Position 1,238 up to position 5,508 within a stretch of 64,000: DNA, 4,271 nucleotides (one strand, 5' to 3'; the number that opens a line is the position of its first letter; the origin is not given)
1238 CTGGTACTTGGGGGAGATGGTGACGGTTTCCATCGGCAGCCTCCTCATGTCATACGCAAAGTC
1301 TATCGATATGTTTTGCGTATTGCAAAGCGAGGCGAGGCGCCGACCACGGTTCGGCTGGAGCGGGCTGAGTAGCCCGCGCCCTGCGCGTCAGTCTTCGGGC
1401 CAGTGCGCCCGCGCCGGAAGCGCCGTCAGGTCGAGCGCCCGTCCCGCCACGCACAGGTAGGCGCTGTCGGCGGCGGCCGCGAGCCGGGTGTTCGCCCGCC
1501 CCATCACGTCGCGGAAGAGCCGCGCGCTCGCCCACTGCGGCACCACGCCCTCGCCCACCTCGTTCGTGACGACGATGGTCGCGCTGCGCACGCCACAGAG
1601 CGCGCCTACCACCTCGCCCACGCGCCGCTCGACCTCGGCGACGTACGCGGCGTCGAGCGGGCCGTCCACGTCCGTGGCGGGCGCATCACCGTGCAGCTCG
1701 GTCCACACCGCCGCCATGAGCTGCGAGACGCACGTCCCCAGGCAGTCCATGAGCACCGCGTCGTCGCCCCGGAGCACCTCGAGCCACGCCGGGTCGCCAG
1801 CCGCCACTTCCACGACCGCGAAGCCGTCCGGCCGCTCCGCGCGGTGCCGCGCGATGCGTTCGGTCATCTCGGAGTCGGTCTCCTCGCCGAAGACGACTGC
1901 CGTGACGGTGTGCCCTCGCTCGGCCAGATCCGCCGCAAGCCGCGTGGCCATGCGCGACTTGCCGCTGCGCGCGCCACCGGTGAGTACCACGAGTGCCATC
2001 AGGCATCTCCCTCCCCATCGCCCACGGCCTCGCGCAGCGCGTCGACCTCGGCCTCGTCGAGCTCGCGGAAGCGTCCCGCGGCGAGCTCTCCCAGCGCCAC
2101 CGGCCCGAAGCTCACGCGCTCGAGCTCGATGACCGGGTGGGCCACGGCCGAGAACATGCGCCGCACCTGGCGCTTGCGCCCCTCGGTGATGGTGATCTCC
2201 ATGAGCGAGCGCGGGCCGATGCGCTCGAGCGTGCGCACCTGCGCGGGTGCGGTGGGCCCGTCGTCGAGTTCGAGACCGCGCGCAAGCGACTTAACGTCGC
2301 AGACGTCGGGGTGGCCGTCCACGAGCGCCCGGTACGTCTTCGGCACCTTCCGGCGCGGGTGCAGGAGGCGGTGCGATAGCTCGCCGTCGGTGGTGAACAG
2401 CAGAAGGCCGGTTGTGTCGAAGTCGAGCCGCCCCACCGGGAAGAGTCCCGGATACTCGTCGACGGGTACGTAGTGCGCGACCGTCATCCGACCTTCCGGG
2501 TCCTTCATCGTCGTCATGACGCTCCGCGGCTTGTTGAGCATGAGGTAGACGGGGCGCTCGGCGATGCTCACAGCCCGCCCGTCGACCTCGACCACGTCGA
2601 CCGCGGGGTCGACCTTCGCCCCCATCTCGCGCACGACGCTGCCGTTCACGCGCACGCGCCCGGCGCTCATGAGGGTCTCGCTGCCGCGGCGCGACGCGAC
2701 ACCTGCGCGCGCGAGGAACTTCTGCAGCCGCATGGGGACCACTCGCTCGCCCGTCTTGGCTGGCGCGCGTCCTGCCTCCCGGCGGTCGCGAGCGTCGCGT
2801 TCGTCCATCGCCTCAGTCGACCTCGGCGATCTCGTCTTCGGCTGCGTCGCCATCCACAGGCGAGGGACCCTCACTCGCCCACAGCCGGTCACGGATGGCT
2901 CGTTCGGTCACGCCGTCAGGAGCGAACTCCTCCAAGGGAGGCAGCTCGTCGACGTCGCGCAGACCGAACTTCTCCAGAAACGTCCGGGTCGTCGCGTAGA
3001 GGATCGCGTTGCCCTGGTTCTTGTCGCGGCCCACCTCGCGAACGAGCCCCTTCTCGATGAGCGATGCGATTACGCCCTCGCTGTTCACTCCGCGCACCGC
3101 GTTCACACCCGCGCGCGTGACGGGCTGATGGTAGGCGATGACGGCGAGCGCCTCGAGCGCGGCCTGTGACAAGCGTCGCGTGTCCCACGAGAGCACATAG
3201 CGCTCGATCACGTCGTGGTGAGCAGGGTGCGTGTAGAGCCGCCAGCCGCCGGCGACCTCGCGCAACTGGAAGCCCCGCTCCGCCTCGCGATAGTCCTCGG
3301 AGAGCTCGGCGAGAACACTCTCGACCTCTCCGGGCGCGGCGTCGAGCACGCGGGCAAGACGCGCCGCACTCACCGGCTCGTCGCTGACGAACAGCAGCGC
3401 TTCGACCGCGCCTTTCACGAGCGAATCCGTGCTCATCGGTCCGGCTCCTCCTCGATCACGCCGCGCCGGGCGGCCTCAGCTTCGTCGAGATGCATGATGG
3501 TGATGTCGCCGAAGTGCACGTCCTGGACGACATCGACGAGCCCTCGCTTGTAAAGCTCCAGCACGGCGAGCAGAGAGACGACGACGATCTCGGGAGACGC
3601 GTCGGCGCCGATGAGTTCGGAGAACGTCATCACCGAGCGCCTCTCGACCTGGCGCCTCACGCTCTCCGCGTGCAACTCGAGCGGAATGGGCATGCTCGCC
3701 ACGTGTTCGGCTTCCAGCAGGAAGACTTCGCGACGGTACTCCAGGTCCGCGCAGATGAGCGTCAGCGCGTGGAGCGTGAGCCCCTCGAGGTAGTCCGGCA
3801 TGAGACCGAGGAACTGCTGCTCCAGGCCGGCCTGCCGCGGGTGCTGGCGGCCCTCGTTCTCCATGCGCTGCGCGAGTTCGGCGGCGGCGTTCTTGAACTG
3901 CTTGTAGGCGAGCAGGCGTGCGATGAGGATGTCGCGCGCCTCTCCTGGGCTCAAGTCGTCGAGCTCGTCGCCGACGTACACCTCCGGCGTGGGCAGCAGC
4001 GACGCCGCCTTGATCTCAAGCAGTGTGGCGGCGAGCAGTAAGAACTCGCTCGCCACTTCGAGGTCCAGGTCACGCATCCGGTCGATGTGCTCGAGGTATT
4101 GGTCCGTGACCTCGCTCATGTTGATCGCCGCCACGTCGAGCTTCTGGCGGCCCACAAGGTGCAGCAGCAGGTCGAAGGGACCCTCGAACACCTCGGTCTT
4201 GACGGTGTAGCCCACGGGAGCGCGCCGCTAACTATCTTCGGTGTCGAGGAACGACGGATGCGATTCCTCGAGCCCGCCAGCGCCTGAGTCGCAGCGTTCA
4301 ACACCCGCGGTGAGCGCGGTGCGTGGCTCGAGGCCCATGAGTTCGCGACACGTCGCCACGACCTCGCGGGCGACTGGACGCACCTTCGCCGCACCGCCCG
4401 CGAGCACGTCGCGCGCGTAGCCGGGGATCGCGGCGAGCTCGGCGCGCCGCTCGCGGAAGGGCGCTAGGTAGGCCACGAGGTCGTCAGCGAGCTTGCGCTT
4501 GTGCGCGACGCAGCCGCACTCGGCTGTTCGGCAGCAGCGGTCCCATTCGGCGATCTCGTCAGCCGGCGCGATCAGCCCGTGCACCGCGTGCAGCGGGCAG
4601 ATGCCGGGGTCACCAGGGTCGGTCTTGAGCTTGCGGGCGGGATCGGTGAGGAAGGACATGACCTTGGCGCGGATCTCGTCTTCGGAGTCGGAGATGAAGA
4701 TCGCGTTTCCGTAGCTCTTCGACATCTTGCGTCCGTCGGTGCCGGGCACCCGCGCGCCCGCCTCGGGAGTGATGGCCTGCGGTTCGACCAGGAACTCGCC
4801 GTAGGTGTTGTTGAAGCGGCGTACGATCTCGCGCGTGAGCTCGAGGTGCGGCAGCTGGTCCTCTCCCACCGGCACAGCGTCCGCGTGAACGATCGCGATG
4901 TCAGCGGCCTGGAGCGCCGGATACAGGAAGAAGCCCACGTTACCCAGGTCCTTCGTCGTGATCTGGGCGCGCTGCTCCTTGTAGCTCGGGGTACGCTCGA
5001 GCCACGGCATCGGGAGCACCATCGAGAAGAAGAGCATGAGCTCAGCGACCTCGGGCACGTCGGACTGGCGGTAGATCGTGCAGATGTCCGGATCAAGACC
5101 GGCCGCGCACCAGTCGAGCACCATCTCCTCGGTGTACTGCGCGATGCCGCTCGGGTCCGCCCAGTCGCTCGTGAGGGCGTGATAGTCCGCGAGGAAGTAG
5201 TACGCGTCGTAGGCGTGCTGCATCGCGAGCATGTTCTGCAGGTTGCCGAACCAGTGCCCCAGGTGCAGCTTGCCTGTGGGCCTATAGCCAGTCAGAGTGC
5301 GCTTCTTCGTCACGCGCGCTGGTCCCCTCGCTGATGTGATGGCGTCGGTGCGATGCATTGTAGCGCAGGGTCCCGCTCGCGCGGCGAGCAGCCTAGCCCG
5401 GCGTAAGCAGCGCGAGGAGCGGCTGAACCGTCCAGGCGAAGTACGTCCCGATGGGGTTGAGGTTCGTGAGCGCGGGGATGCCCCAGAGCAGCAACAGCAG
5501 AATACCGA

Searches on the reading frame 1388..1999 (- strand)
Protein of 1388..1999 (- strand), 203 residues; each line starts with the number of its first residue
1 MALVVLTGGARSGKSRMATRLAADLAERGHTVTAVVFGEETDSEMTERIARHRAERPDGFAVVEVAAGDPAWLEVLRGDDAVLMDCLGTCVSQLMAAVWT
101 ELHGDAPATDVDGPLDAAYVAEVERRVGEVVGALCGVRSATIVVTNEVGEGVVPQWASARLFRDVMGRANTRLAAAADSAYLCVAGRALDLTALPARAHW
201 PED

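Call 64: search_protein_families(library=pfam, proteins=[window:1388-1999:-], max_evalue=1e-8)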
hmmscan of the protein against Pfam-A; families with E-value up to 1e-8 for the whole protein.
window:1388-1999:- (203 aa): 1 family
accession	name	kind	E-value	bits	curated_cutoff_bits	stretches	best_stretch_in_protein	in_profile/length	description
PF02283.22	CobU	-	3.3e-40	137.8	27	1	5-191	2-168/168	Cobinamide kinase / cobinamide phosphate guanyltransferase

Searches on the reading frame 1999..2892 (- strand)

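Call 25: search_protein_families(library=pfam, proteins=[window:1999-2892:-], max_evalue=1e-8)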
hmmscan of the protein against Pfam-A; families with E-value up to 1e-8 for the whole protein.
window:1999-2892:- (297 aa): 2 families
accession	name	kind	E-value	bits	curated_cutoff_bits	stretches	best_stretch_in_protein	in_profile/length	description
PF00849.27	PseudoU_synth_2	-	2.7e-25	89.8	26.8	1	116-249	2-152/152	RNA pseudouridylate synthase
PF01479.30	S4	-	1.5e-11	44.2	22.8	1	54-96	1-44/48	S4 domain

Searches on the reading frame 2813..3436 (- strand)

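Call 25: search_protein_families(library=pfam, proteins=[window:2813-3436:-], max_evalue=1e-8)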
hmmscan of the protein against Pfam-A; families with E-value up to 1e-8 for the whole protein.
window:2813-3436:- (207 aa): 1 family
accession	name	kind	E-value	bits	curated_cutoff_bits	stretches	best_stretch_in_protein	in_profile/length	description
PF04079.22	SMC_ScpB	-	1.3e-56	191.1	27.4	1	10-168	2-160/160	Segregation and condensation complex subunit ScpB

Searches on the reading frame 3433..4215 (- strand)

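Call 25: search_protein_families(library=pfam, proteins=[window:3433-4215:-], max_evalue=1e-8)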
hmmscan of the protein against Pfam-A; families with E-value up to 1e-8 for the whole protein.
window:3433-4215:- (260 aa): 1 family
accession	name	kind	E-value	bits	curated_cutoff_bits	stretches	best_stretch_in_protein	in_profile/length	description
PF02616.19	SMC_ScpA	-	2.2e-35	123.2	24.6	1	20-241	1-230/232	Segregation and condensation protein ScpA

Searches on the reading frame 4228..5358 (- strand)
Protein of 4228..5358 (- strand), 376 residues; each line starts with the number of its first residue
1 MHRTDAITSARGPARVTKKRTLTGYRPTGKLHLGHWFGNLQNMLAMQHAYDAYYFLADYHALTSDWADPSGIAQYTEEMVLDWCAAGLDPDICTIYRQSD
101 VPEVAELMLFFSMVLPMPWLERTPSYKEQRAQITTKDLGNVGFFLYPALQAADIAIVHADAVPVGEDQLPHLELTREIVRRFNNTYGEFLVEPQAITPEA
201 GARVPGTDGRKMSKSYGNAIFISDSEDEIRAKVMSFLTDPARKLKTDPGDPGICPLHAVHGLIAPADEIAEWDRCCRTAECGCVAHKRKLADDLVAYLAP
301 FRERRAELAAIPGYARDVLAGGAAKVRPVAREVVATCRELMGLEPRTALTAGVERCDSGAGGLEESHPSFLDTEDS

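Call 25: search_protein_families(library=pfam, proteins=[window:4228-5358:-], max_evalue=1e-8)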
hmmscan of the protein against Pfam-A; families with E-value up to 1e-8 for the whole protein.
window:4228-5358:- (376 aa): 1 family
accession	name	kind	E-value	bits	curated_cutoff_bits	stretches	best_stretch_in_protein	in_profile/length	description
PF00579.31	tRNA-synt_1b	-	8.1e-58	196.5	21.1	1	20-296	7-289/292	tRNA synthetases class I (W and Y)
